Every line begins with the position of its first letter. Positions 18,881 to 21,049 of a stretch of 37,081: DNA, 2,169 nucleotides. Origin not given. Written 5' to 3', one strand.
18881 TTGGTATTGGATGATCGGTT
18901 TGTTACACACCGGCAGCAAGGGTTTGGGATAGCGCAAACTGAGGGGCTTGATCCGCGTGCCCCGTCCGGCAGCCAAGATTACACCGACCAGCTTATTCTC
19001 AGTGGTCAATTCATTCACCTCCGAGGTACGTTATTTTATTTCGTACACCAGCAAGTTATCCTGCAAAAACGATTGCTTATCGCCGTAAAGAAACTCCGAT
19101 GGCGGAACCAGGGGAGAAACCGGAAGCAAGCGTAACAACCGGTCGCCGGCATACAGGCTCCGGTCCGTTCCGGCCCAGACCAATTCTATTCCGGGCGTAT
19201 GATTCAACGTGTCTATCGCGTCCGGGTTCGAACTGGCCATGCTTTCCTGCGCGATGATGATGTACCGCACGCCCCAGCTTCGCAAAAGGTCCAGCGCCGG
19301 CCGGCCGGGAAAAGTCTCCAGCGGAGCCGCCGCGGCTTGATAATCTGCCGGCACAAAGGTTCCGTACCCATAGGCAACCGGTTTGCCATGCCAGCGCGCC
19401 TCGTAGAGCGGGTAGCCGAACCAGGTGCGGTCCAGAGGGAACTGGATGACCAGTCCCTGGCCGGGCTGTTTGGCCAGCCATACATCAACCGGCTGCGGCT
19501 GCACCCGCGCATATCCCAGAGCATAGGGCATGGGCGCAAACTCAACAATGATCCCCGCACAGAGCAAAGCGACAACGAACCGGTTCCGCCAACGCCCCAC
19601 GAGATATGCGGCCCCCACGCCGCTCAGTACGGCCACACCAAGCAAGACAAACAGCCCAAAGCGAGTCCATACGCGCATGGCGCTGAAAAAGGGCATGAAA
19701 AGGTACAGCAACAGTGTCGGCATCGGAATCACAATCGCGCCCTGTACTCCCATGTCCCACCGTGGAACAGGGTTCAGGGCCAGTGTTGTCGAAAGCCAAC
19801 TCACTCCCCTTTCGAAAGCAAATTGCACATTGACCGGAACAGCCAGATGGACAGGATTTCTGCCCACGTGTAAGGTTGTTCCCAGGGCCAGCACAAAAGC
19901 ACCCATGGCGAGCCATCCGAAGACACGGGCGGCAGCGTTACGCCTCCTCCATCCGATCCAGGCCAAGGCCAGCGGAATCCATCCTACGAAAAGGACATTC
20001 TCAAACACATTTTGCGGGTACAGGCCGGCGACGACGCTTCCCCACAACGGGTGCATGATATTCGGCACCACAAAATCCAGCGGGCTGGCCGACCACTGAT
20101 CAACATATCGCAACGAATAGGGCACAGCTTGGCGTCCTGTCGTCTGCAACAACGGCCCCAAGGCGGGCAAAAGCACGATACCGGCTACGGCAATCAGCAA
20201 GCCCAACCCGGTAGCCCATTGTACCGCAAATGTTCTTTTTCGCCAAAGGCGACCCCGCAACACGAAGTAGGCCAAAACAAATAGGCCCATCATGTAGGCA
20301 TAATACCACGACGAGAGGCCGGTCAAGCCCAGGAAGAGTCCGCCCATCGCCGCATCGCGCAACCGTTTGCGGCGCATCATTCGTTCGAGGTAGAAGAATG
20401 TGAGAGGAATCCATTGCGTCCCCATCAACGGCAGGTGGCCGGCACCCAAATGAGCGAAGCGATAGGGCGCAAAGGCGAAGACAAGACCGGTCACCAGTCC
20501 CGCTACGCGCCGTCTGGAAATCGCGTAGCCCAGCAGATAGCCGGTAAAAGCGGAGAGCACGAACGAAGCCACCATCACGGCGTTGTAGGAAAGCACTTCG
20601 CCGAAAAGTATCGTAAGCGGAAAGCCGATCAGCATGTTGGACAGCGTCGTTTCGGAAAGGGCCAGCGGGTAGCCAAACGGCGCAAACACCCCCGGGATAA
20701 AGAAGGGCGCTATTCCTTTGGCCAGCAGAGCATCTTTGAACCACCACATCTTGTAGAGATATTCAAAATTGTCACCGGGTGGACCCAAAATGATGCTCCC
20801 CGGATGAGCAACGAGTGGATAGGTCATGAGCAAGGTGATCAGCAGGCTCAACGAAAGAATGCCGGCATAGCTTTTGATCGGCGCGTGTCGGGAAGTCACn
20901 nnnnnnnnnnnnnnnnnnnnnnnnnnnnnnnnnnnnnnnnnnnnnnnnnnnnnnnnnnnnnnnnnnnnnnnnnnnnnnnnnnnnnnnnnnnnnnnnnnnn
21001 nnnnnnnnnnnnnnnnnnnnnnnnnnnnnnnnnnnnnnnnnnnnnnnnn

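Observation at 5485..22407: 17-kb, 13-gene translationally coupled GT-C operon: candidate undescribed extracytoplasmic glycosylation or lipoglycan system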

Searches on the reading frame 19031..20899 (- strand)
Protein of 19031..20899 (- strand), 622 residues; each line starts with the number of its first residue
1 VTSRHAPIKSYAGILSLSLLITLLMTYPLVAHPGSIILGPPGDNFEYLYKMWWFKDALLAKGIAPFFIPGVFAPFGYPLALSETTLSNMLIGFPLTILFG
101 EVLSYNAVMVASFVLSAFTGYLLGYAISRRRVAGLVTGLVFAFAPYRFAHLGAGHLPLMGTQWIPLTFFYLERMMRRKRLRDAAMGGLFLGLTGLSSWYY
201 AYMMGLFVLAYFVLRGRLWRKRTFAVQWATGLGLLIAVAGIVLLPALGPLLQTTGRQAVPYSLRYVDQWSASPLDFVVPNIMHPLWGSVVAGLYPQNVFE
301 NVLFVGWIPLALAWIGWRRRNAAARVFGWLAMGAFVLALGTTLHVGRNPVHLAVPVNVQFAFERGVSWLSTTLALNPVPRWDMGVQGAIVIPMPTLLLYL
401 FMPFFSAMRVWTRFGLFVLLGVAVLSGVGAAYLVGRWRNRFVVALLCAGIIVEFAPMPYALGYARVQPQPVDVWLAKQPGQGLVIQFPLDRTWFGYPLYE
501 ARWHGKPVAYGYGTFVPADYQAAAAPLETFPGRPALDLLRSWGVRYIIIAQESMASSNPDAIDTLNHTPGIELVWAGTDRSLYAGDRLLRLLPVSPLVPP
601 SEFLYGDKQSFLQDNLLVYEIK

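Call 3: search_protein_families(library=pfam, proteins=[window:19031-20899:-], max_evalue=0.01)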
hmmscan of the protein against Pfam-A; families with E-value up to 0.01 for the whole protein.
window:19031-20899:- (622 aa): 1 family
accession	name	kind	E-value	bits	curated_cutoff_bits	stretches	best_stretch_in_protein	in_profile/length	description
PF10131.15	PTPS_related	-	9.6e-06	24.8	26.4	1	91-264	11-186/621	6-pyruvoyl-tetrahydropterin synthase related domain; membrane protein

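Call 5: search_protein_families(library=ncbifam, proteins=[window:19031-20899:-], max_evalue=0.001)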
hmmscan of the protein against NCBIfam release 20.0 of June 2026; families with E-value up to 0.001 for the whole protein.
window:19031-20899:- (622 aa): 0 families

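Call 20: find_homologous_proteins(query=window:19031-20899:-, max_evalue=0.00001)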
Query window:19031-20899:- (622 aa): 335 proteins with E <= 0.00001 among 8000 candidates; the best 120 are listed.
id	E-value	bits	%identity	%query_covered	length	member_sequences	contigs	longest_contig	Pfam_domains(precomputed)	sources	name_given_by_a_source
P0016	0.0e+0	1404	100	100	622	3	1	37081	-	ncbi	-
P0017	0.0e+0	1197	82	100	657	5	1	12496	-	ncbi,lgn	-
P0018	1.6e-266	904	64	100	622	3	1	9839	PF09586.17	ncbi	-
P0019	3.6e-183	629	51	97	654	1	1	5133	PF09586.17,PF19830.5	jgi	jgi:hypothetical protein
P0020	1.6e-177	610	49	96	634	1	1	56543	PF09586.17,PF19830.5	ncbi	-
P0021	9.4e-177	607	48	96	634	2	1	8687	PF09586.17,PF19830.5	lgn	-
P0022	7.9e-176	604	49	96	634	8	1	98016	PF19830.5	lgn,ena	-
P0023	1.0e-175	604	51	98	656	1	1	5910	PF09586.17,PF19830.5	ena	-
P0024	3.2e-175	602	49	97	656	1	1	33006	PF19830.5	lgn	-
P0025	4.9e-175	602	49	96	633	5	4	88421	PF09586.17,PF19830.5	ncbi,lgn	-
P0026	5.7e-175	602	48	100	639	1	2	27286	PF19830.5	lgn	-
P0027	9.3e-175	601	48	100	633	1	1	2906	-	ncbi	-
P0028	1.0e-174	601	48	99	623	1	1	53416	-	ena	-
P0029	1.9e-174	600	50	98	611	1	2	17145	-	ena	-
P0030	2.1e-173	596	48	97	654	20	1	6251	PF19830.5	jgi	-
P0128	2.7e-150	520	43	100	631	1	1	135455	-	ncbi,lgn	-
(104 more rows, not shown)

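Call 22: find_encoding_contigs(protein=P0016, flank=1000, max_places=3)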
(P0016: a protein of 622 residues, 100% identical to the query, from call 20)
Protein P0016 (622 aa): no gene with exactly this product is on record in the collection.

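Call 31: predict_structure(alignment_id=A2)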
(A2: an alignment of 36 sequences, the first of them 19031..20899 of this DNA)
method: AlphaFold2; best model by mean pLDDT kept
length: 622 residues; sequences in the alignment: 36
mean_pLDDT: 87.0   pTM: 0.89
mean pLDDT of the five models: 87.0, 85.6, 85.0, 84.8, 84.0
residues with pLDDT >= 90: 323; 70-90: 245; 50-70: 50; < 50: 4
segments of 3 or more residues with pLDDT < 50: 1-4
pLDDT, mean of each block of 10 residues (from residue 1): 59 95 89 89 86 93 90 86 74 93 92 95 95 96 91 71 94 91 96 85 90 79 80 95 81 63 79 92 91 77 92 95 94 95 86 91 86 76 77 89 76 91 98 88 93 90 92 94 90 84 93 78 89 94 95 86 93 95 86 66 64 91 92
secondary structure, 60 per line:
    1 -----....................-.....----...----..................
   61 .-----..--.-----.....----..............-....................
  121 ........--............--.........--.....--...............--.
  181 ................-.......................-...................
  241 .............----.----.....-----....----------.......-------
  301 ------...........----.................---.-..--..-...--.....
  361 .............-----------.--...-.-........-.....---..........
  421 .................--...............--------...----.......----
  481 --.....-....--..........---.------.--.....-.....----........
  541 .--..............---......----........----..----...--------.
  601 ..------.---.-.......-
elements in order: H6-25 H27-31 E36-38 H43-61 H86-99 H101-128 H131-142 H145-153 H156-160 H163-177 H180-196 H198-220 H222-253 H263-267 H273-276 H287-293 H307-317 H322-338 E351-353 H356-373 E388-390 H394-401 H403-407 H411-437 H440-454 E463-465 H470-476 E483-487 H489-492 H495-504 H518-522 H524-528 H533-541 E544-550 H551-557 H561-566 E571-578 E615-621

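Call 34: fold_search(model_id=the predicted structure, library=pdb)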
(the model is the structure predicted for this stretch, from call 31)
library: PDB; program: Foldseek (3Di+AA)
matches with E <= 10: 240; with E <= 0.001: 28
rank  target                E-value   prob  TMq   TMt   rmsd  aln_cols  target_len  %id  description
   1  7oci_F                1.4e-09  1.00  0.46  0.45  16.5       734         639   12  Cryo-EM structure of yeast Ost6p containing oligosaccharyltransferase complex (released 2022-02-16)
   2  8age_A                4.6e-09  1.00  0.48  0.46  14.4       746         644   12  Structure of yeast oligosaccharylransferase complex with acceptor peptide bound (released 2022-12-07)
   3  7e9s_A                4.8e-09  1.00  0.47  0.35  14.8       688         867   13  Archaeal oligosaccharyltransferase AglB from Archaeoglobus fulgidus in complex with an inhibitory peptide and a dolich (released 2021-09-08)
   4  8b6l_I                1.0e-08  1.00  0.48  0.44  19.4       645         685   12  Subtomogram average of the human Sec61-TRAP-OSTA-translocon (released 2022-12-07)
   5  8agc_A                1.1e-08  1.00  0.48  0.44  19.0       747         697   12  Structure of yeast oligosaccharylransferase complex with lipid-linked oligosaccharide and non-acceptor peptide bound (released 2022-12-07)
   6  6s7t_A                1.2e-08  1.00  0.48  0.43  10.3       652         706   12  Cryo-EM structure of human oligosaccharyltransferase complex OST-B (released 2019-12-18)
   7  6ezn_F                2.1e-08  1.00  0.50  0.48  12.4       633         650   12  Cryo-EM structure of the yeast oligosaccharyltransferase (OST) complex (released 2018-01-17)
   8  9n9j_I                2.4e-08  1.00  0.48  0.43  19.1       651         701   12  Structure of a GRP94 folding intermediate engaged with a CCDC134- and FKBP11-bound secretory translocon (released 2025-11-19)
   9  3wak                  3.6e-08  1.00  0.51  0.38  12.7       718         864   11  Crystal structure of the Archaeoglobus fulgidus oligosaccharyltransferase (O29867_ARCFU) in the apo form (released 2013-10-30)
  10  5gmy_A                4.3e-08  1.00  0.47  0.36  15.1       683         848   12  Crystal structure of the Archaeoglobus fulgidus oligosaccharyltransferase (O29867_ARCFU) tethered with an acceptor pep (released 2017-02-01)
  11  8agb_A                5.8e-08  1.00  0.51  0.49  16.2       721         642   11  Structure of yeast oligosaccharylransferase complex with lipid-linked oligosaccharide bound (released 2022-12-07)
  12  6s7o_A                7.0e-08  1.00  0.50  0.47  15.3       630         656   11  Cryo-EM structure of human oligosaccharyltransferase complex OST-A (released 2019-12-18)
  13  3waj                  8.7e-08  1.00  0.47  0.38  16.9       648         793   12  Crystal structure of the Archaeoglobus fulgidus oligosaccharyltransferase (O29867_ARCFU) complex with Zn and sulfate (released 2013-10-30)
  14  6ftg_5                1.1e-07  1.00  0.54  0.52  15.3       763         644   10  Subtomogram average of OST-containing ribosome-translocon complexes from canine rough microsomal membranes (released 2018-03-21)
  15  8pn9_A                2.6e-07  1.00  0.50  0.48  10.7       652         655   11  Structure of human oligosaccharyltransferase OST-A complex bound to NGI-1 (released 2024-05-08)
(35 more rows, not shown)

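Call 35: find_related_loci(query=A2, collection=genome_contigs, flank=10000)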
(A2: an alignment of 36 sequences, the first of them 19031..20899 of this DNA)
Query A2 (622 aa) in genome_contigs; peptide patterns used: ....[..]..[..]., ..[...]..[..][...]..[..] (x = any residue, [..] = any of these).
91 stretches matched a pattern; 75 encode a relative of the query (tblastn E <= 1e-3); 73 distinct loci.
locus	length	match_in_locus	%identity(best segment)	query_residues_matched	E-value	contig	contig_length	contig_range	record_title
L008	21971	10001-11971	81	1-622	0e+0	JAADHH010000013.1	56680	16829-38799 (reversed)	MAG: Chloroflexota bacterium isolate M_MetaBat.175 contig-127_2792, whole genome shotgun sequence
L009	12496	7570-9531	82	4-622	0e+0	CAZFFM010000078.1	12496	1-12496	MAG TPA_asm: uncultured Ardenticatenales bacterium isolate binchicken_co172_209 genome assembly, contig: NODE_4421_lengt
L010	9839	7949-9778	65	12-622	0e+0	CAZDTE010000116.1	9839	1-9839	MAG TPA_asm: uncultured Ardenticatenales bacterium isolate binchicken_co275_99 genome assembly, contig: NODE_11051_lengt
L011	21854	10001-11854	48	20-621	6e-175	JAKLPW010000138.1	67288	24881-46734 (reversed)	MAG: Anaerolineae bacterium isolate bin N2.130 k141_155387, whole genome shotgun sequence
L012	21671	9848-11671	48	25-621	1e-170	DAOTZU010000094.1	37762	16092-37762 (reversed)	MAG TPA_asm: Anaerolineae bacterium isolate H6_558 k131_644245, whole genome shotgun sequence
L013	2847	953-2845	47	1-615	5e-174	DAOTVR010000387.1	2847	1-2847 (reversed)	MAG TPA_asm: Anaerolineae bacterium isolate H111_70 k127_494593, whole genome shotgun sequence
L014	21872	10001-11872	47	3-619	1e-158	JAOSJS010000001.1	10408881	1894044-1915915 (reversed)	MAG: Ardenticatenaceae bacterium isolate FR_9 contig_134_pilon, whole genome shotgun sequence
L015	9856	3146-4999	44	6-621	1e-157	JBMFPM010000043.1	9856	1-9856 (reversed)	MAG: Anaerolineae bacterium isolate KM4338-63 NODE_3776_length_9856_cov_3.739210, whole genome shotgun sequence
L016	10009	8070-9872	49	26-620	3e-156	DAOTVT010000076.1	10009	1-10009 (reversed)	MAG TPA_asm: Anaerolineae bacterium isolate H111_75 k127_950128, whole genome shotgun sequence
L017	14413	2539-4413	45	9-622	1e-155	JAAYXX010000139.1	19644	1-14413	MAG: Chloroflexota bacterium isolate AS06rmzACSIP_190 151104_AS06, whole genome shotgun sequence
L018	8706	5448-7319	46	4-622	2e-155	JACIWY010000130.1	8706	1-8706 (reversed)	MAG: Chloroflexota bacterium isolate MAG-38 Chloroflexota_C3_bin14_Scaffold_130, whole genome shotgun sequence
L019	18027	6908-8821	45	2-622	4e-155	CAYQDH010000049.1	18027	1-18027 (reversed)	MAG TPA_asm: uncultured Anaerolineales bacterium isolate SRP192927_co7_575 genome assembly, contig: NODE_5684_length_180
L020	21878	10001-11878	44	8-621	2e-150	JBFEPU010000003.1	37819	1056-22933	MAG: Anaerolineae bacterium isolate Mix_mud05.2021.03.19 k141_666728_length_37819_cov_10.2337, whole genome shotgun sequ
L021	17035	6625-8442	45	25-621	6e-150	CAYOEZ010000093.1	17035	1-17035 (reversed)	MAG TPA_asm: uncultured Ktedonobacterales bacterium isolate SRP302447_co2_76 genome assembly, contig: NODE_9370_length_1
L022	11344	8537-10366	42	12-621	5e-148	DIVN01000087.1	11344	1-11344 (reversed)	MAG TPA_asm: Anaerolineales bacterium UBA6131 UBA6131_contig_66051, whole genome shotgun sequence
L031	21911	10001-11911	41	4-622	3e-135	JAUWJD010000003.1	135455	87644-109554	MAG: Chloroflexota bacterium isolate CSMAG_2311 CSMAG_2311_k127_1250624_length_135455_cov_15.9569, whole genome shotgun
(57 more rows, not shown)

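Call 48: find_encoding_contigs(protein=P0128, flank=10000, max_places=1)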
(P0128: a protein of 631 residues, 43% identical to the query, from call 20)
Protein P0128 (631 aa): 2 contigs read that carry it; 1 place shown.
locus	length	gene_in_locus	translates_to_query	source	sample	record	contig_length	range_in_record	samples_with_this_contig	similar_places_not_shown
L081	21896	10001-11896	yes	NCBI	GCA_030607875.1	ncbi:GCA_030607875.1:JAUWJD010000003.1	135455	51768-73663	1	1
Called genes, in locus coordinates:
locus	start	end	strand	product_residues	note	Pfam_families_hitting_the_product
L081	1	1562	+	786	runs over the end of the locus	PF01590:GAF, PF13185:GAF_2, PF13492:GAF_3, PF08448:PAS_4 (weak), PF00512:HisKA, PF02518:HATPase_c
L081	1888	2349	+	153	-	PF13384:HTH_23, PF13518:HTH_28, PF13551:HTH_29, PF13565:HTH_32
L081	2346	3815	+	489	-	PF02310:B12-binding, PF04055:Radical_SAM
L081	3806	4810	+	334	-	PF04055:Radical_SAM, PF13186:SPASM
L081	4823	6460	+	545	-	PF13231:PMT_2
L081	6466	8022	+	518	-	PF13231:PMT_2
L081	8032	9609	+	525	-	PF13231:PMT_2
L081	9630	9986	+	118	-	PF00893:Multi_Drug_Res (faint), PF00892:EamA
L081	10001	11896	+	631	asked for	-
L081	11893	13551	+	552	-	PF02366:PMT (weak), PF13231:PMT_2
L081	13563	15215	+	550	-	PF02366:PMT, PF13231:PMT_2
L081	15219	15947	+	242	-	PF00535:Glycos_transf_2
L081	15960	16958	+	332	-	PF00483:NTP_transferase, PF12804:NTP_transf_3, PF25084:LbH_EIF2B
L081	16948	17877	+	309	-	PF01073:3Beta_HSD, PF01370:Epimerase, PF02719:Polysacc_synt_2, PF04321:RmlD_sub_bind, PF05368:NmrA (weak), PF13460:NAD_binding_10, PF16363:GDP_Man_Dehyd, PF07993:NAD_binding_4 (weak), +1 more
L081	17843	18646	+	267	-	PF00535:Glycos_transf_2, PF13641:Glyco_tranf_2_3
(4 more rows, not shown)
